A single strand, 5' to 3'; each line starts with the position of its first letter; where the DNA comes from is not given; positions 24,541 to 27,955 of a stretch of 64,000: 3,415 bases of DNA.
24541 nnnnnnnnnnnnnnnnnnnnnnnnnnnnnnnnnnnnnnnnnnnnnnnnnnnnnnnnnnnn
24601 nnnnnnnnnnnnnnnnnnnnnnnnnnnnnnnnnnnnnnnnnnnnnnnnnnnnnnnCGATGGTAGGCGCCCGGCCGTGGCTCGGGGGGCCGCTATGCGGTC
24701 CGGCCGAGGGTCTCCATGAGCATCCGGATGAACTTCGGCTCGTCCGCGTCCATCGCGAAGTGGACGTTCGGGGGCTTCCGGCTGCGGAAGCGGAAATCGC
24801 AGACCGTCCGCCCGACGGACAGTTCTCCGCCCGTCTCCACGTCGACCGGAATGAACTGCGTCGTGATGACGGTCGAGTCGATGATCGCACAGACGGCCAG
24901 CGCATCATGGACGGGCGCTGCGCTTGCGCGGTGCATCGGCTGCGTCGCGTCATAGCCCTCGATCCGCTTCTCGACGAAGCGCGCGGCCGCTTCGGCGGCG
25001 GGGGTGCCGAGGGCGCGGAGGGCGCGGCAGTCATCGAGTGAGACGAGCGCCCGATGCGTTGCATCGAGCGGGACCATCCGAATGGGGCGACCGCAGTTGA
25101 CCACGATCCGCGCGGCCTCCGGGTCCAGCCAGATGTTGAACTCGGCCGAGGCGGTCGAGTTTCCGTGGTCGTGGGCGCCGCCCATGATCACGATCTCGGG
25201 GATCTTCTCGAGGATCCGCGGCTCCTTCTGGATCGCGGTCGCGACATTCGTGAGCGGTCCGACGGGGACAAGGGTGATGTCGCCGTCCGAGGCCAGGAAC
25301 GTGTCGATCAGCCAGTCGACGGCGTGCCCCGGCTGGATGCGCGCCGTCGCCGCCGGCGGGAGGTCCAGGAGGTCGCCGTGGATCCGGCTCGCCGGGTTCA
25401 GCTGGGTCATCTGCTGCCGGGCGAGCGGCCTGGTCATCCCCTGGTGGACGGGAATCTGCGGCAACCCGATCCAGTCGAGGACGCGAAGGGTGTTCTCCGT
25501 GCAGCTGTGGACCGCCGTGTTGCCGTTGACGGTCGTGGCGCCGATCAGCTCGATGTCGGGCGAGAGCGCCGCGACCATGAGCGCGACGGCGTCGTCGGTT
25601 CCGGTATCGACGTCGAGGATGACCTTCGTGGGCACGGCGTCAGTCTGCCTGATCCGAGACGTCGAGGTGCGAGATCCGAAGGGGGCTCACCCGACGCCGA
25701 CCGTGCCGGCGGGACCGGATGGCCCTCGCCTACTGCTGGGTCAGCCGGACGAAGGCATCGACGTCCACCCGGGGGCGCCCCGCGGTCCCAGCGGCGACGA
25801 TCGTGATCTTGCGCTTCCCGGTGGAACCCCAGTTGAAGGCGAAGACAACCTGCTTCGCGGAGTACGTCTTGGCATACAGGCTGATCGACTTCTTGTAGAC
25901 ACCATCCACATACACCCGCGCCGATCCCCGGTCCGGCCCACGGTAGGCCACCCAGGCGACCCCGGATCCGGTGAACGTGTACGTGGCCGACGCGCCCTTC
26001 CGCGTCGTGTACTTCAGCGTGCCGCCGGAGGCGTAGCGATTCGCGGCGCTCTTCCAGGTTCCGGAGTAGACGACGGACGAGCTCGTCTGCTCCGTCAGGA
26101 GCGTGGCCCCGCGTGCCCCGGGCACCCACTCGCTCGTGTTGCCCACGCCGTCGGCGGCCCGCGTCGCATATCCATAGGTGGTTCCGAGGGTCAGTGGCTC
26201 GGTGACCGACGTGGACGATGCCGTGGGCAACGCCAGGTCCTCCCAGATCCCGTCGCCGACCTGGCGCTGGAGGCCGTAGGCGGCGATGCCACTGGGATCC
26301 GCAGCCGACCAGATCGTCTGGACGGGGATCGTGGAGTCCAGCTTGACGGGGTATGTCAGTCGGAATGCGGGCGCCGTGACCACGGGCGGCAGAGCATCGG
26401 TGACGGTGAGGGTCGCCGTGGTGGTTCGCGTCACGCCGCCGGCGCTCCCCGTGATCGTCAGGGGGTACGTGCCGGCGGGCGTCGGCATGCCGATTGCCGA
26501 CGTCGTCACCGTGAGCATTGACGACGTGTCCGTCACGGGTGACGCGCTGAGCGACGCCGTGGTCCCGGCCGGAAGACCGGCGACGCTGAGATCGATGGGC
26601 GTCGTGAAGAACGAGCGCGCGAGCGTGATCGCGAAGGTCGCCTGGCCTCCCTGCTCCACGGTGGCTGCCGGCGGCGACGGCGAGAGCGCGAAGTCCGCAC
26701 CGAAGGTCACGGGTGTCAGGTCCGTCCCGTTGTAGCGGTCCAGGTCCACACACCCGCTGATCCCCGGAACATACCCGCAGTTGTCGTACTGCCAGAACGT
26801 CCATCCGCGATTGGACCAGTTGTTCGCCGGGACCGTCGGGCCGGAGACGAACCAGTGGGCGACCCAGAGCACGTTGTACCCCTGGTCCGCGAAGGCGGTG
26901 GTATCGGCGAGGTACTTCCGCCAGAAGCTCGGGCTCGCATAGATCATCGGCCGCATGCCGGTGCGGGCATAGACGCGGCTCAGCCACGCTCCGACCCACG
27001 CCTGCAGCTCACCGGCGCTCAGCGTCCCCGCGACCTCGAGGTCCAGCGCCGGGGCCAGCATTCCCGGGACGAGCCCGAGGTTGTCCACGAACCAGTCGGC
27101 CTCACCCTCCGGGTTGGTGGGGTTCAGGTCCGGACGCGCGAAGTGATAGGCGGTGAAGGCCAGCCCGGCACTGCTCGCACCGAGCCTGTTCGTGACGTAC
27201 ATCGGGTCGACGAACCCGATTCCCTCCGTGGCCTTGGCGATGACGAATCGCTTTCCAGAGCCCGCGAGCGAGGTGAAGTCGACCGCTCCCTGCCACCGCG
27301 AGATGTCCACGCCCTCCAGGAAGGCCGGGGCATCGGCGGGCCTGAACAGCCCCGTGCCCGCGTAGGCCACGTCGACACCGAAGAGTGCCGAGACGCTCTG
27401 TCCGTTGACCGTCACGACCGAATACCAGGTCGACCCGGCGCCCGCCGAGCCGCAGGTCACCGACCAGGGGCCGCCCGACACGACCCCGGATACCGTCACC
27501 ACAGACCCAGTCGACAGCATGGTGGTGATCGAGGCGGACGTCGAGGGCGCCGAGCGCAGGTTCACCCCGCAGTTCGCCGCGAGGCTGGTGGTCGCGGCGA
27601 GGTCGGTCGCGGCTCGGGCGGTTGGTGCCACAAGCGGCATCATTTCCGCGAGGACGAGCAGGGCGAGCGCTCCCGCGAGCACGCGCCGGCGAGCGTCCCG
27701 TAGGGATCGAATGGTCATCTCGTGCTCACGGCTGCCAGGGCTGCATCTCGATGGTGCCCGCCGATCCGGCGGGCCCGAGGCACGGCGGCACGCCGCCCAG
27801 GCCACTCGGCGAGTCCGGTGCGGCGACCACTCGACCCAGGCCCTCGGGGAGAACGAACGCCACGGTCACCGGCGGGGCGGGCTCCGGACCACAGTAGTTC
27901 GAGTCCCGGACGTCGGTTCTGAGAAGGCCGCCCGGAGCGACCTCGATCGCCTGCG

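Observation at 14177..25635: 11-kb co-directional PucR-headed island of unknown substrate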

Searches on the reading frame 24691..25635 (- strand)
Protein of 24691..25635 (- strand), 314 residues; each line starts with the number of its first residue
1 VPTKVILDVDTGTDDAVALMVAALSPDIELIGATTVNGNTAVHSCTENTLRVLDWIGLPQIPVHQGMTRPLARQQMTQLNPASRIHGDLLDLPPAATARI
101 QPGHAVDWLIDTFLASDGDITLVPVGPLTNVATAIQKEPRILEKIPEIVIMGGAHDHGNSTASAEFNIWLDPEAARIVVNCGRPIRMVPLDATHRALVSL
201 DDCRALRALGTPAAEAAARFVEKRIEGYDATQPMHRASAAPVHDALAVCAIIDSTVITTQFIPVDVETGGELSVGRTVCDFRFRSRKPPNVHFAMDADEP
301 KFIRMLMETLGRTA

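Call 5: search_protein_families(library=pfam, proteins=[window:24691-25635:-], max_evalue=0.001)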
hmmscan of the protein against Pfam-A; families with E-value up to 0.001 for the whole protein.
window:24691-25635:- (314 aa): 1 family
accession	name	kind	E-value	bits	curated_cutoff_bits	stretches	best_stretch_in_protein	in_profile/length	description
PF01156.24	IU_nuc_hydro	-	4.2e-85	286.4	34.2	1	5-303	1-296/297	Inosine-uridine preferring nucleoside hydrolase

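Call 6: search_protein_families(library=ncbifam, proteins=[window:24691-25635:-], max_evalue=0.001)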
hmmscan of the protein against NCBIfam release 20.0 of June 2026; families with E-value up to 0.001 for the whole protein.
window:24691-25635:- (314 aa): 4 families
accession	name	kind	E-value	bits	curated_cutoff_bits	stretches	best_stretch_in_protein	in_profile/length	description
NF052221.1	UridNuclsHydUriH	equivalog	2e-81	273.6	450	1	4-310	1-306/310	uridine-preferring nucleoside hydrolase UriH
NF007417.0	PRK09955.1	equivalog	3.8e-66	223.1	459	1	4-308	5-304/313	ribosylpyrimidine nucleosidase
NF008036.0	PRK10768.1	equivalog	1.1e-65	221.8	382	1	2-310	2-300/304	ribonucleoside hydrolase RihC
NF007761.0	PRK10443.1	equivalog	2e-63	214.3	433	1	1-310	1-307/311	pyrimidine-specific ribonucleoside hydrolase RihA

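Call 16: search_solved_structures(query=window:24691-25635:-, max_evalue=1e-20)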
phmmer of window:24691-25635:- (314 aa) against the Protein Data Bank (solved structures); distinct sequences matched with E-value up to 1e-20: 21.
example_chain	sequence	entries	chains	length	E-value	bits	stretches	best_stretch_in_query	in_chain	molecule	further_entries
8ctm_A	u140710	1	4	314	5.2e-63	216.1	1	1-312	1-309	Inosine-uridine preferring nucleoside hydrolase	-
6ba0_A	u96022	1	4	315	2.1e-62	214.2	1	3-307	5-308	Cytidine/uridine-specific hydrolase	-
1ezr_A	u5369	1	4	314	2.7e-62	213.8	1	1-312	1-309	NUCLEOSIDE HYDROLASE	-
1q8f_A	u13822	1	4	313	4.5e-60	206.5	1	3-303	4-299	Pyrimidine nucleoside hydrolase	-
3mkm_A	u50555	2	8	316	4.7e-60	206.4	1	3-303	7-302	Putative uncharacterized protein YeiK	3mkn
3b9x_A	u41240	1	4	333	5.6e-60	206.1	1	3-303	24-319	Pyrimidine-specific ribonucleoside hydrolase rihB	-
1mas_A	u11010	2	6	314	4.3e-59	203.3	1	4-312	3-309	INOSINE-URIDINE NUCLEOSIDE N-RIBOHYDROLASE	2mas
5tsq_A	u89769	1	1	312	4.5e-58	199.9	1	2-312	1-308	IUnH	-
6ba1_A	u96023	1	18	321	9.4e-51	175.9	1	4-309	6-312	Inosine-uridine preferring nucleoside hydrolase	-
3g5i_A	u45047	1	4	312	4.3e-49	170.4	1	5-310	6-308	Pyrimidine-specific ribonucleoside hydrolase rihA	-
1yoe_A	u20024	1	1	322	4.8e-49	170.3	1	5-310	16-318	Hypothetical protein ybeK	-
4wr2_A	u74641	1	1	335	1.8e-46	161.8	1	3-310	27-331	Pyrimidine-specific ribonucleoside hydrolase RihA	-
8qnd_A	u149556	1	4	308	7.8e-39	136.7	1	3-310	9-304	Inosine-uridine nucleoside N-ribohydrolase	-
3t8i_A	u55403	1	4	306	1.2e-38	136.1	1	4-310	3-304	Purine nucleosidase, (IunH-2)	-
4kpn_A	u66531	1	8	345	4.3e-35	124.4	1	2-261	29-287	Nucleoside N-ribohydrolase 1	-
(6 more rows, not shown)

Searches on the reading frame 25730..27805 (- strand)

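Call 37: search_protein_families(library=pfam, proteins=[window:25730-27805:-], max_evalue=0.00001)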
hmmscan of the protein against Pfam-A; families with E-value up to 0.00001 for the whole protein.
window:25730-27805:- (691 aa): 2 families
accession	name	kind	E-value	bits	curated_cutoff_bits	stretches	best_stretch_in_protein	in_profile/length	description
PF01183.26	Glyco_hydro_25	-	2.5e-41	142.4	27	1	166-349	1-180/180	Glycosyl hydrolases family 25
PF08239.17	SH3_3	-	5.3e-08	33.4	27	1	80-136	2-44/54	Bacterial SH3 domain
